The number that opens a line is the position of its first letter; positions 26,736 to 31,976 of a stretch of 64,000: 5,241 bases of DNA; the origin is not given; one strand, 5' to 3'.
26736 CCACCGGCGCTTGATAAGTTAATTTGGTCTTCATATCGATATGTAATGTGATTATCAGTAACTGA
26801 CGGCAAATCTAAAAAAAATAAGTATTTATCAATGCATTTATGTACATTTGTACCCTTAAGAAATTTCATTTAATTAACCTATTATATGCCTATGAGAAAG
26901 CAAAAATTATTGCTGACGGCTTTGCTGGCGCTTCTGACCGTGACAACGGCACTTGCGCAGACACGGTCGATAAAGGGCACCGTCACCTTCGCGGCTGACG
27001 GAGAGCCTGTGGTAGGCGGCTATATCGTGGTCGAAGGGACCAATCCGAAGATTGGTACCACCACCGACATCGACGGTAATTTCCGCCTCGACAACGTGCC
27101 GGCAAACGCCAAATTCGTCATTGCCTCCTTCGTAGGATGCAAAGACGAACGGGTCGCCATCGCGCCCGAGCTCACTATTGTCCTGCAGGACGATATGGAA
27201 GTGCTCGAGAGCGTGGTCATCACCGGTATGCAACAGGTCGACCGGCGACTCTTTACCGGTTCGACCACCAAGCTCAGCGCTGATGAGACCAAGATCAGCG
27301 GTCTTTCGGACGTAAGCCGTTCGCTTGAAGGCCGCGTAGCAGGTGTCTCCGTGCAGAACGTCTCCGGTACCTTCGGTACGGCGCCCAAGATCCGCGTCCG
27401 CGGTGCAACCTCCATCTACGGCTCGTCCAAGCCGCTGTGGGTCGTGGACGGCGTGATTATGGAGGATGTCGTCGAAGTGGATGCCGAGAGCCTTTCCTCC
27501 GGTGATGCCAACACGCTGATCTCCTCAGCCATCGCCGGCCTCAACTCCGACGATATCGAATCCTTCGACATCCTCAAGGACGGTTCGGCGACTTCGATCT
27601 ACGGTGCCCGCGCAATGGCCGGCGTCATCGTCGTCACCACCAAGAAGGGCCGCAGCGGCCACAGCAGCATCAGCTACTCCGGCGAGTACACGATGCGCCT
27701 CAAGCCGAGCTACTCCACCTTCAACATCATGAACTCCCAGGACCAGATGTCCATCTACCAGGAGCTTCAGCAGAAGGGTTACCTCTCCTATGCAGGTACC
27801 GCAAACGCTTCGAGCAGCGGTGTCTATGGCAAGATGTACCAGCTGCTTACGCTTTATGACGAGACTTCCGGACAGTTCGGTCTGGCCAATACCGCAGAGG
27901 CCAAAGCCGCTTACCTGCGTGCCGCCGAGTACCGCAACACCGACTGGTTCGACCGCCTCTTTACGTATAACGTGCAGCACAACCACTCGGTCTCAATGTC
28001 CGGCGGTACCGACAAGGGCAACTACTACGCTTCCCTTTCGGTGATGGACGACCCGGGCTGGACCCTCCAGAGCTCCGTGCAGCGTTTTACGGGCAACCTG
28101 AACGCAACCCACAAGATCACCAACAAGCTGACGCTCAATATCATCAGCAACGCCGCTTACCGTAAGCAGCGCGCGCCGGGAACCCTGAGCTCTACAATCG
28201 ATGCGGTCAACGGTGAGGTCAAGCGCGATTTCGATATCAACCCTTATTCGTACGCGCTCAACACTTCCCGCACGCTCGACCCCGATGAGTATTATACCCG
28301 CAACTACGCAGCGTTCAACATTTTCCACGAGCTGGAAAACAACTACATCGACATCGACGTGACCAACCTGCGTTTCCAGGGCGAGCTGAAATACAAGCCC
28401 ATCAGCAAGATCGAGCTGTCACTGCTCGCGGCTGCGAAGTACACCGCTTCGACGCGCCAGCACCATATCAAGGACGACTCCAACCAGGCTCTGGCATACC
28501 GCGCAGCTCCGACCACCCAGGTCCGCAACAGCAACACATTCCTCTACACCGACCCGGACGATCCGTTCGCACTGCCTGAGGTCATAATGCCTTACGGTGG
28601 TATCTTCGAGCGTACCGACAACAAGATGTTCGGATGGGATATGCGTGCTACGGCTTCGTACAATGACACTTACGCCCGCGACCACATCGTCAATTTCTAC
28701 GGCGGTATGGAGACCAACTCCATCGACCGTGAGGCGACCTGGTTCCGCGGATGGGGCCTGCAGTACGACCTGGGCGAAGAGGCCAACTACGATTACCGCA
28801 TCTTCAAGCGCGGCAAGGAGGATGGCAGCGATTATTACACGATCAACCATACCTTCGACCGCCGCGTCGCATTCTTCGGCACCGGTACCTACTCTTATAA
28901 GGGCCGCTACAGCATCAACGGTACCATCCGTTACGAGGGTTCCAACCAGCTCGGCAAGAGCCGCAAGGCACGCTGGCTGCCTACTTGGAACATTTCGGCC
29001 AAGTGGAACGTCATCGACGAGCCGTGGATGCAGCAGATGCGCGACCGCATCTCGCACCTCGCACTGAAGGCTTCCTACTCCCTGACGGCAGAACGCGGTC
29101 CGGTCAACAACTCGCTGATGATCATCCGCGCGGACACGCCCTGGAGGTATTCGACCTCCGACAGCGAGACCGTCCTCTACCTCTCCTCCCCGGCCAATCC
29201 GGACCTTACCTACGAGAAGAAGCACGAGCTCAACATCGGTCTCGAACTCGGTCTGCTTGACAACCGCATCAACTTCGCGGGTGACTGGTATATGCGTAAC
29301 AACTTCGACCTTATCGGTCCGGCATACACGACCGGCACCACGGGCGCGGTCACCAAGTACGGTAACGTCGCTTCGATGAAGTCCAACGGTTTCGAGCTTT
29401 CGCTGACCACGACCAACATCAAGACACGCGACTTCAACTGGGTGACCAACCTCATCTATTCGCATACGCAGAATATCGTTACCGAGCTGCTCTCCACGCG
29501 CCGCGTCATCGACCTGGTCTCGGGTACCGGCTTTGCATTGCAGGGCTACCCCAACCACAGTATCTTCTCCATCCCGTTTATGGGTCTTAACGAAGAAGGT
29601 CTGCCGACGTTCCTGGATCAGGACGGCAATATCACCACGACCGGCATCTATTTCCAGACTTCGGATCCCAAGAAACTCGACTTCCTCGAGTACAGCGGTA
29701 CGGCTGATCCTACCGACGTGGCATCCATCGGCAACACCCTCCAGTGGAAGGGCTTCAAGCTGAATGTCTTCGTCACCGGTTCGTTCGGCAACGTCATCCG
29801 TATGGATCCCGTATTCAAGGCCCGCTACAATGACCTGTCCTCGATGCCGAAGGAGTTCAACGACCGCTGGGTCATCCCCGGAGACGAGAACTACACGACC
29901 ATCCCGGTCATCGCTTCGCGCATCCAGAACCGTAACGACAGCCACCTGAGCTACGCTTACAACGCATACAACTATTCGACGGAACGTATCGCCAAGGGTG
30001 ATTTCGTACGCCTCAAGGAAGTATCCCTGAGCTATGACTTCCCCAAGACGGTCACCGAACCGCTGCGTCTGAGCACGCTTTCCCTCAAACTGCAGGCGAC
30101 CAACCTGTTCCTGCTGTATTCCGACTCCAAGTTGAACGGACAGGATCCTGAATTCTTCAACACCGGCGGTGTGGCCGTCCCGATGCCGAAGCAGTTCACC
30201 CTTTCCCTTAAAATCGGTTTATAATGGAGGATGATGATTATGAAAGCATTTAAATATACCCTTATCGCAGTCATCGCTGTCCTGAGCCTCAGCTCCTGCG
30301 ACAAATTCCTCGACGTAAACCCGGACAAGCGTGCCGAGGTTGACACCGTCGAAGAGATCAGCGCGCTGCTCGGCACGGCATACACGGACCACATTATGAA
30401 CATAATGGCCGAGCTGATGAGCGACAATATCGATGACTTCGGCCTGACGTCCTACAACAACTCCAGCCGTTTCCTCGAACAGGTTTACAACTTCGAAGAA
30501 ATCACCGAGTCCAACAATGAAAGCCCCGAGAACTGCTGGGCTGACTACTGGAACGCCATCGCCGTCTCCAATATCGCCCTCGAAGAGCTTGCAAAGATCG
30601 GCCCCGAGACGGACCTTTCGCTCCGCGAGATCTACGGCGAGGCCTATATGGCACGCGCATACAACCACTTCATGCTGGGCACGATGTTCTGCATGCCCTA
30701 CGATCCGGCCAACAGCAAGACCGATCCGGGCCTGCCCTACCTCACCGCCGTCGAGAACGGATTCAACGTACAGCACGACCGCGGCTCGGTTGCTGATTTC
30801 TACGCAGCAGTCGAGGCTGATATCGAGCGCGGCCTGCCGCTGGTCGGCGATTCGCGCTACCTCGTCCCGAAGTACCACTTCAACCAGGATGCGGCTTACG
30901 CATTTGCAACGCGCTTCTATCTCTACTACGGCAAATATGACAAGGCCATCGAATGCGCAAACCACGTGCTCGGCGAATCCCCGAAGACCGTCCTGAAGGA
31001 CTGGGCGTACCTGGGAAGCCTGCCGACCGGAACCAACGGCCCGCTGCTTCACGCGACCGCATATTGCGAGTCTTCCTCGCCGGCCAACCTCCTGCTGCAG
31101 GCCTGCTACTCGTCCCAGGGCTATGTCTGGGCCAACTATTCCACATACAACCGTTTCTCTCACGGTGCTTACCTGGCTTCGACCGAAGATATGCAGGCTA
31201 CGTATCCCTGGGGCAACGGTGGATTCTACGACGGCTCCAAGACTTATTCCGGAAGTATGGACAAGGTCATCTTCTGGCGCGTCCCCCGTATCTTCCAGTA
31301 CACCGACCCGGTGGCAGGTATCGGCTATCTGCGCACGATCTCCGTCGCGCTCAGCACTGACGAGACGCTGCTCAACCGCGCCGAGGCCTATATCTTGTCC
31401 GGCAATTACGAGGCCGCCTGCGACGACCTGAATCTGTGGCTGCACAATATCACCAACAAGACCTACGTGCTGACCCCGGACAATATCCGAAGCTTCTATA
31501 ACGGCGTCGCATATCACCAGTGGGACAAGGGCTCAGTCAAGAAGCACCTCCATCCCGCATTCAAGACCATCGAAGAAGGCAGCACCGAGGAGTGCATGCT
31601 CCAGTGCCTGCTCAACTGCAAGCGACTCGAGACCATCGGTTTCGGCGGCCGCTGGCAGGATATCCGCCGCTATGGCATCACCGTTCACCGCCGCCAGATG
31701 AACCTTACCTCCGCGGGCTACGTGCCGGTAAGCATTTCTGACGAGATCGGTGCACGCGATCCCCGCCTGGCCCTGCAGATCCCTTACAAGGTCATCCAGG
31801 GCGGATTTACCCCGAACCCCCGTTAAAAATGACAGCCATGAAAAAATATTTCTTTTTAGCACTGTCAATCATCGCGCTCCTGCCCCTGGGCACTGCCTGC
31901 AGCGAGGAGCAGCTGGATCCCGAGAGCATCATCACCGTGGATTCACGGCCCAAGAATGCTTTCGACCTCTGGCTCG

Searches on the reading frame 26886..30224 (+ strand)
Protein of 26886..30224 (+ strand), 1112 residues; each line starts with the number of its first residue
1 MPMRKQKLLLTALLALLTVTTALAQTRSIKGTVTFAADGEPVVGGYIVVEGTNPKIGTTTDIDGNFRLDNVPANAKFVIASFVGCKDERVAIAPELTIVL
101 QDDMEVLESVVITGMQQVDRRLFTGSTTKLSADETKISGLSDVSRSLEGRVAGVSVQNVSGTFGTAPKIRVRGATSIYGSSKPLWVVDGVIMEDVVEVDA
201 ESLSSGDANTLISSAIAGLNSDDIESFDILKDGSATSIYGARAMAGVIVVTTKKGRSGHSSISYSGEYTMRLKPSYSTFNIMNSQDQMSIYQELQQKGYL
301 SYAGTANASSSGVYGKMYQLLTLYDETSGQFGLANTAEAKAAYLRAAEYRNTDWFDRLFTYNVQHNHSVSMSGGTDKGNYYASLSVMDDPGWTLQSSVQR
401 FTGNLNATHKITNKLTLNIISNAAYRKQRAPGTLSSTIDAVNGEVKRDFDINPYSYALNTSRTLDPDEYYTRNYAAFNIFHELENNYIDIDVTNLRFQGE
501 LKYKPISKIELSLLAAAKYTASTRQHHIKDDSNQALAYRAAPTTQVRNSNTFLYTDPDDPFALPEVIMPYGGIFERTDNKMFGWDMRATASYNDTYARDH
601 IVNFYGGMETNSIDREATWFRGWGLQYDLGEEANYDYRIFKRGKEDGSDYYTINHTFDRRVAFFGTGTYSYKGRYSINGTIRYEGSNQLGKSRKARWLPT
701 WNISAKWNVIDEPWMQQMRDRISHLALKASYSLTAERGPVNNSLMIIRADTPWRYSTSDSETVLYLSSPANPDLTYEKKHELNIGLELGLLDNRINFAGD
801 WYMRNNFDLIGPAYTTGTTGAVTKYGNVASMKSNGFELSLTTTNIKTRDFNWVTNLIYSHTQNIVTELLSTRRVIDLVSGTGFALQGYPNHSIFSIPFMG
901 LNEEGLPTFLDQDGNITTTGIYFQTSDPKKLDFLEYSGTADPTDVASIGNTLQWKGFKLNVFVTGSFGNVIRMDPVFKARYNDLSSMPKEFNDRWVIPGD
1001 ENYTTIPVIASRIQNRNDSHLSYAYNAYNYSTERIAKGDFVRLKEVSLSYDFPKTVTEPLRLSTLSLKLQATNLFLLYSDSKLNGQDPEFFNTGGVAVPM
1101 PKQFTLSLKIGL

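Call 46: search_protein_families(library=pfam, proteins=[window:26886-30224:+])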
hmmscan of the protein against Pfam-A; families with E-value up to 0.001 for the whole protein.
window:26886-30224:+ (1112 aa): 3 families
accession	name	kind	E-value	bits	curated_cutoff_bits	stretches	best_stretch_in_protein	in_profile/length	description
PF07715.20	Plug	-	3.4e-14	53.7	23.9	1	124-247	6-107/107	TonB-dependent Receptor Plug Domain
PF13715.12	CarbopepD_reg_2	-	4e-11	43.2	32.2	1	29-112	1-88/88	CarboxypepD_reg-like domain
PF13620.12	CarboxypepD_reg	-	3.2e-09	37.4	32.3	1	28-90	1-64/82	Carboxypeptidase regulatory-like domain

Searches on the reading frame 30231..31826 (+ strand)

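Call 46: search_protein_families(library=pfam, proteins=[window:30231-31826:+])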
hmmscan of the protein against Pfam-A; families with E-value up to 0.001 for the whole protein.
window:30231-31826:+ (531 aa): 2 families
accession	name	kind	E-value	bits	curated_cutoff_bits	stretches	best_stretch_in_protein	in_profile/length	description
PF14322.12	SusD-like_3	-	9.4e-33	114.5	27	1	25-231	1-191/191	Starch-binding associating with outer membrane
PF00515.34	TPR_1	-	0.00087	19.5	27.8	0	230-247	11-28/34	Tetratricopeptide repeat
